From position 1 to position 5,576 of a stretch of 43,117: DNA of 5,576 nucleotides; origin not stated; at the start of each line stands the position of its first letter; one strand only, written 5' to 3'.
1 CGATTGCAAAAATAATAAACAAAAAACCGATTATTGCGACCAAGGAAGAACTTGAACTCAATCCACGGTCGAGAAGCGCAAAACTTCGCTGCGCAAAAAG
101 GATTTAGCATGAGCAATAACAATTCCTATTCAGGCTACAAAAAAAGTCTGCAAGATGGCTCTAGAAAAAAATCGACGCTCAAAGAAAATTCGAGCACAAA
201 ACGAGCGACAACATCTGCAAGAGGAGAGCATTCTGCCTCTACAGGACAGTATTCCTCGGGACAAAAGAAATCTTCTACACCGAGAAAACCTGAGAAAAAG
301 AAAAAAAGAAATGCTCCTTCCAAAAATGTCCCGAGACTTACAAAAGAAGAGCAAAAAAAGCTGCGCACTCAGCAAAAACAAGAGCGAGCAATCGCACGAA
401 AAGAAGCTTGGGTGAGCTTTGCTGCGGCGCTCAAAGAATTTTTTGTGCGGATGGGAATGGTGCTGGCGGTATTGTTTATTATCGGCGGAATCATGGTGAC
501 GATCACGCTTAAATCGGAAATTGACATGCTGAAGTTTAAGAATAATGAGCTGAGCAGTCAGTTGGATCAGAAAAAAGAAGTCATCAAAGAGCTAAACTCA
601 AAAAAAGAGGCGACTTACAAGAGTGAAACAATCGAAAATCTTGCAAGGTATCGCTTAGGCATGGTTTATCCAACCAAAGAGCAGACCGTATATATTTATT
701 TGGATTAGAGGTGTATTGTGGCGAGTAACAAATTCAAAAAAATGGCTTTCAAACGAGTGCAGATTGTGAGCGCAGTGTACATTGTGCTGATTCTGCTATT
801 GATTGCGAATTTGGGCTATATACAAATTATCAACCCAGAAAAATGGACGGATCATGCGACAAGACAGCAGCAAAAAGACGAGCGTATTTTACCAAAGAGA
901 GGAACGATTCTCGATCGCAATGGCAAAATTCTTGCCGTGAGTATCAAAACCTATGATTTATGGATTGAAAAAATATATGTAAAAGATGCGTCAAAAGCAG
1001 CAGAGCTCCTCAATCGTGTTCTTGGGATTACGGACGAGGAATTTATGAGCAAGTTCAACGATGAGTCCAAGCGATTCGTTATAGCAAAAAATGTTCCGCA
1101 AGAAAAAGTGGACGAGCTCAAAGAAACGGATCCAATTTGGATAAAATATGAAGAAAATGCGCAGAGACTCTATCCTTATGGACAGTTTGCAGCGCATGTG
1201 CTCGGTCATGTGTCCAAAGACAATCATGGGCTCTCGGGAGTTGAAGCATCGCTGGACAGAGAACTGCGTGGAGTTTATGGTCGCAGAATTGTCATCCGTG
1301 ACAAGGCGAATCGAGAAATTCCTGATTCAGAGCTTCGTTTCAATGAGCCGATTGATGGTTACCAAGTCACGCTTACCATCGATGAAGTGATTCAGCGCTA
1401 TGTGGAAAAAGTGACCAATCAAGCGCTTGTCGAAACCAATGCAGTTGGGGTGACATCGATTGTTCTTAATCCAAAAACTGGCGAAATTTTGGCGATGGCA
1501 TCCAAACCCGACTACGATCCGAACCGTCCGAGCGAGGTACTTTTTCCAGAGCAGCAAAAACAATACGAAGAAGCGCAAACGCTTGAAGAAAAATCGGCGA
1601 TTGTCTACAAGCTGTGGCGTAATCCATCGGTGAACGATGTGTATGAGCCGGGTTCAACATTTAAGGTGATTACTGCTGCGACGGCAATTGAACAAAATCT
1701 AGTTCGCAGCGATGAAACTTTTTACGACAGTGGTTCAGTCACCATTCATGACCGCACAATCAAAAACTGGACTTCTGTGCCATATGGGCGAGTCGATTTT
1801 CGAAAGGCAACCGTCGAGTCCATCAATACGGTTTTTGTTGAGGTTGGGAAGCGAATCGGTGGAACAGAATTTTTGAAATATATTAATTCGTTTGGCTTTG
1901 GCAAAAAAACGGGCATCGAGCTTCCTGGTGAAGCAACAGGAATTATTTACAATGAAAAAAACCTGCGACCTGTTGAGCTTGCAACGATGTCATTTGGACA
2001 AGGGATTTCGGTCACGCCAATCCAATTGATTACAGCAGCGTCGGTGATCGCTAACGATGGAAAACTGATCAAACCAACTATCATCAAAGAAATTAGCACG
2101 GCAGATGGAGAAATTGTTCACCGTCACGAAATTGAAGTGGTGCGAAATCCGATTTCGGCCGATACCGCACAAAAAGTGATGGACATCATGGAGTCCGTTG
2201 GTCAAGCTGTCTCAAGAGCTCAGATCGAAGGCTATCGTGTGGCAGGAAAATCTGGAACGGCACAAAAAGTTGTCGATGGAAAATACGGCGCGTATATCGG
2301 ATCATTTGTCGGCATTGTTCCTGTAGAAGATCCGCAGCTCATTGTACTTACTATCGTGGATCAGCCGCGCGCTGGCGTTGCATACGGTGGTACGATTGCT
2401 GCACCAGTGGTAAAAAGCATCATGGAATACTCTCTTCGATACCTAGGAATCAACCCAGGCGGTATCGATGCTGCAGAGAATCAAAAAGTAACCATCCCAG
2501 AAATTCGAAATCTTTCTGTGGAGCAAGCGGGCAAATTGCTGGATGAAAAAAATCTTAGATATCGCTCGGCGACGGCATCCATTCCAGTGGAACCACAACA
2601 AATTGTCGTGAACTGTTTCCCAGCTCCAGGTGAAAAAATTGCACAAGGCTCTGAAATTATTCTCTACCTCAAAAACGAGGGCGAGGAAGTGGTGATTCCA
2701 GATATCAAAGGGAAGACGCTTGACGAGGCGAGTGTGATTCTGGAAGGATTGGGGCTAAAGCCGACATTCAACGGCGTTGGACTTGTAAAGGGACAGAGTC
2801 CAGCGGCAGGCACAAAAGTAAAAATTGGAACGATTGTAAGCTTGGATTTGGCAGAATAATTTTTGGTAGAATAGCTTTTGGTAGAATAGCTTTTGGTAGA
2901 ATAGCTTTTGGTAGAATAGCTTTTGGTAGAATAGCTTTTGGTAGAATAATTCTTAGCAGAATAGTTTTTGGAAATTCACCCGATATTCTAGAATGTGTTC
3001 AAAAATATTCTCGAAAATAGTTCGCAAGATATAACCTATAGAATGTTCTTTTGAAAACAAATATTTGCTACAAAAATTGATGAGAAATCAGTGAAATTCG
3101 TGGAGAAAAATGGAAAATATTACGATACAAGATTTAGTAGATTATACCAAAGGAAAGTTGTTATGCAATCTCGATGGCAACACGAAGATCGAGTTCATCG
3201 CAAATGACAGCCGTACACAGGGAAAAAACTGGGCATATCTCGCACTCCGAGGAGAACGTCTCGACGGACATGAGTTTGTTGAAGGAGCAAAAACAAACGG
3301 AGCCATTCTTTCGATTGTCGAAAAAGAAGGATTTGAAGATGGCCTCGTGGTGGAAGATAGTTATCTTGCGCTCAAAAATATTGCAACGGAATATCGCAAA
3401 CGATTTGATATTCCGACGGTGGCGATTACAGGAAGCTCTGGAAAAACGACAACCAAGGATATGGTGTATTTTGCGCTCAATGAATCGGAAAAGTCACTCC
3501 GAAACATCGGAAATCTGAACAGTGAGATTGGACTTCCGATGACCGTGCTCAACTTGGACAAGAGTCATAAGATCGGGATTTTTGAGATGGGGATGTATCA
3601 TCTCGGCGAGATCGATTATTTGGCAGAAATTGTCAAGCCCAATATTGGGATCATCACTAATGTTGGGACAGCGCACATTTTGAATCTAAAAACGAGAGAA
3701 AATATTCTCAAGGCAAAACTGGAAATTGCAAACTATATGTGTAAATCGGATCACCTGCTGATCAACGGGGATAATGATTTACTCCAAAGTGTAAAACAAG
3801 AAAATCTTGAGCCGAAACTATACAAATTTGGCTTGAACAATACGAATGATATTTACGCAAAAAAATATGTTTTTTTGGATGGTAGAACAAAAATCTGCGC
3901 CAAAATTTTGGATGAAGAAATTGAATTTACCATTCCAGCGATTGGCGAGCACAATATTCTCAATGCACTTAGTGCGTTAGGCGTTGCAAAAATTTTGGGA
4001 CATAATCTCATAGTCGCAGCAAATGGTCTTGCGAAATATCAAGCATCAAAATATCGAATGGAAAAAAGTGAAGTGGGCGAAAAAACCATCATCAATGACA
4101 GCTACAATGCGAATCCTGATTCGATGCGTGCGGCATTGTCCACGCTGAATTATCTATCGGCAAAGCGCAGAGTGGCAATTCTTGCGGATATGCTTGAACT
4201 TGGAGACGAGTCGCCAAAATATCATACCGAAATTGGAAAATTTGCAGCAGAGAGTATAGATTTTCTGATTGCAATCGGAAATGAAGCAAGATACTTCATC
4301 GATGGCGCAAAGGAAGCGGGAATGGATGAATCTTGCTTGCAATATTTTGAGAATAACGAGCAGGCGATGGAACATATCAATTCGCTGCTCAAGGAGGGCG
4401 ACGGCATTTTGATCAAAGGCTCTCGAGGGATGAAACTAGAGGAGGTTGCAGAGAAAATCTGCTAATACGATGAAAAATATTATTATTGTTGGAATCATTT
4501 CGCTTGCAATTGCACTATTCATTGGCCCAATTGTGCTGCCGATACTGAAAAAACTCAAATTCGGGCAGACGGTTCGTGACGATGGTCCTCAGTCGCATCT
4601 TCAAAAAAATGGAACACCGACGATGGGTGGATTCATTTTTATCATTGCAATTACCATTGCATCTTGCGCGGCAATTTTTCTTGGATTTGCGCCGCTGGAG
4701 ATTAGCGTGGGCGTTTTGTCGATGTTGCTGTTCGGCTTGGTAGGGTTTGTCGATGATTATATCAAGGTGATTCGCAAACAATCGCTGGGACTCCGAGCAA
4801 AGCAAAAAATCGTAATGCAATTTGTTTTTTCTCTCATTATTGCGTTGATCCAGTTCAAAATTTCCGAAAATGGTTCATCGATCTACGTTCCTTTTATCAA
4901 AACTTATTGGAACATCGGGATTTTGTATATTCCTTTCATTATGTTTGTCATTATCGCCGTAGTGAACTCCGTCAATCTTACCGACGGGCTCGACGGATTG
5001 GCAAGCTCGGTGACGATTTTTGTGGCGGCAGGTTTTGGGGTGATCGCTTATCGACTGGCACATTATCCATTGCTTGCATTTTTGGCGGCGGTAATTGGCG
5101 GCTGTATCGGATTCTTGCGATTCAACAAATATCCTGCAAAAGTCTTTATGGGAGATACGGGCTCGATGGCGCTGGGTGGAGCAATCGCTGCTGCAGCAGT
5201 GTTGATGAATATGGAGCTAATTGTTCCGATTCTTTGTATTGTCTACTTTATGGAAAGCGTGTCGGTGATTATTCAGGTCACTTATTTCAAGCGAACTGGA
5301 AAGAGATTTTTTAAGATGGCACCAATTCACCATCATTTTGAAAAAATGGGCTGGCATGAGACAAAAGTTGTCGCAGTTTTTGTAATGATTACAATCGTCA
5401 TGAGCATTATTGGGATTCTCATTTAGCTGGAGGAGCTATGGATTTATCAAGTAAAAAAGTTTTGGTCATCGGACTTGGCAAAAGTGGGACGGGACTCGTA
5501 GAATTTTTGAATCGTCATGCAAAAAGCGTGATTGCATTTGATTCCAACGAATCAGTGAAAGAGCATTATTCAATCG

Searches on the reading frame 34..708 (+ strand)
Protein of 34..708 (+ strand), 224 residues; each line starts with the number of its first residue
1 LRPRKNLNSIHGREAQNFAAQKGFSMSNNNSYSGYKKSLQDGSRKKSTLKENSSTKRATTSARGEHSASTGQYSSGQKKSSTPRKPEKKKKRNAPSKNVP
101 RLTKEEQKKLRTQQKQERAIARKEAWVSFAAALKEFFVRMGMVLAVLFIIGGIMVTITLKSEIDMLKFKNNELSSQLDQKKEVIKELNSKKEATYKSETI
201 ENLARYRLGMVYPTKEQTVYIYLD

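Call 74: search_protein_families(library=pfam, proteins=[window:34-708:+], max_evalue=0.0001)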
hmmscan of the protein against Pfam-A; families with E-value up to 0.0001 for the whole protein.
window:34-708:+ (224 aa): 1 family
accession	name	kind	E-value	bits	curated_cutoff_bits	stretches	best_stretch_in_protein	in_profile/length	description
PF04977.20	DivIC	-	1.3e-07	31.7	28.9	1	143-213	6-70/80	Septum formation initiator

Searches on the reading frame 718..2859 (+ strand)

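Call 74: search_protein_families(library=pfam, proteins=[window:718-2859:+], max_evalue=0.0001)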
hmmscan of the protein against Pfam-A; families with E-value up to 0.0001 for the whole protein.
window:718-2859:+ (713 aa): 3 families
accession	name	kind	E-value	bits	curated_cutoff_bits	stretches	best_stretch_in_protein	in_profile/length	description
PF00905.27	Transpeptidase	-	5.3e-81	272.5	22.1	1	247-570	3-299/299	Penicillin binding protein transpeptidase domain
PF03717.20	PBP_dimer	-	1.1e-22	81.8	24.4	1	57-202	2-177/180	Penicillin-binding Protein dimerisation domain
PF03793.24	PASTA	-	5.8e-21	74.7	23.2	2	658-711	1-62/64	PASTA domain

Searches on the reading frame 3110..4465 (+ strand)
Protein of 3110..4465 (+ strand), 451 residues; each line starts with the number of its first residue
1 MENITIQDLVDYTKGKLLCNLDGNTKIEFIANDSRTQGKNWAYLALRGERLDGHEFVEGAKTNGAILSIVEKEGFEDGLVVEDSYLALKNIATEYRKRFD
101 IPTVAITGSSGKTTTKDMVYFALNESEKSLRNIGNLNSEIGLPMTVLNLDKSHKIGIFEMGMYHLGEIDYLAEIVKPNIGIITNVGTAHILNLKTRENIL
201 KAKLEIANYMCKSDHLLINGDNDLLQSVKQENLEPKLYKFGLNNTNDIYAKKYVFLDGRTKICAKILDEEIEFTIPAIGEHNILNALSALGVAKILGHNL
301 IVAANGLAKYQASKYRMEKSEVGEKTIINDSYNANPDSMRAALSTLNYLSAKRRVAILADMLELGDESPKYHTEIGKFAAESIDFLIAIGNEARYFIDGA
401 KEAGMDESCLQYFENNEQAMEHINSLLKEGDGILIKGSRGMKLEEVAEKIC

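Call 74: search_protein_families(library=pfam, proteins=[window:3110-4465:+], max_evalue=0.0001)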
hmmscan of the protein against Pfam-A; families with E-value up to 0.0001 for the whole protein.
window:3110-4465:+ (451 aa): 3 families
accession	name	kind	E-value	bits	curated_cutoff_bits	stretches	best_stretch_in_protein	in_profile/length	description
PF08245.18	Mur_ligase_M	-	2.9e-43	148.6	24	1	106-293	1-200/200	Mur ligase middle domain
PF02875.26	Mur_ligase_C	-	3.3e-21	76.9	28.4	1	316-439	2-127/127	Mur ligase, glutamate ligase domain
PF01225.30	Mur_ligase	-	3.6e-06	27.7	21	1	26-82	1-60/95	Mur ligase family, catalytic domain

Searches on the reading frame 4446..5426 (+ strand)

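Call 74: search_protein_families(library=pfam, proteins=[window:4446-5426:+], max_evalue=0.0001)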
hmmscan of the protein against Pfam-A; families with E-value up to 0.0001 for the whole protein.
window:4446-5426:+ (326 aa): 1 family
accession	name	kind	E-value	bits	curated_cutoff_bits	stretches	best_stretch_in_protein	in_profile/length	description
PF00953.26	Glycos_transf_4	-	1.1e-39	136.5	27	1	90-254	5-159/160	Glycosyl transferase family 4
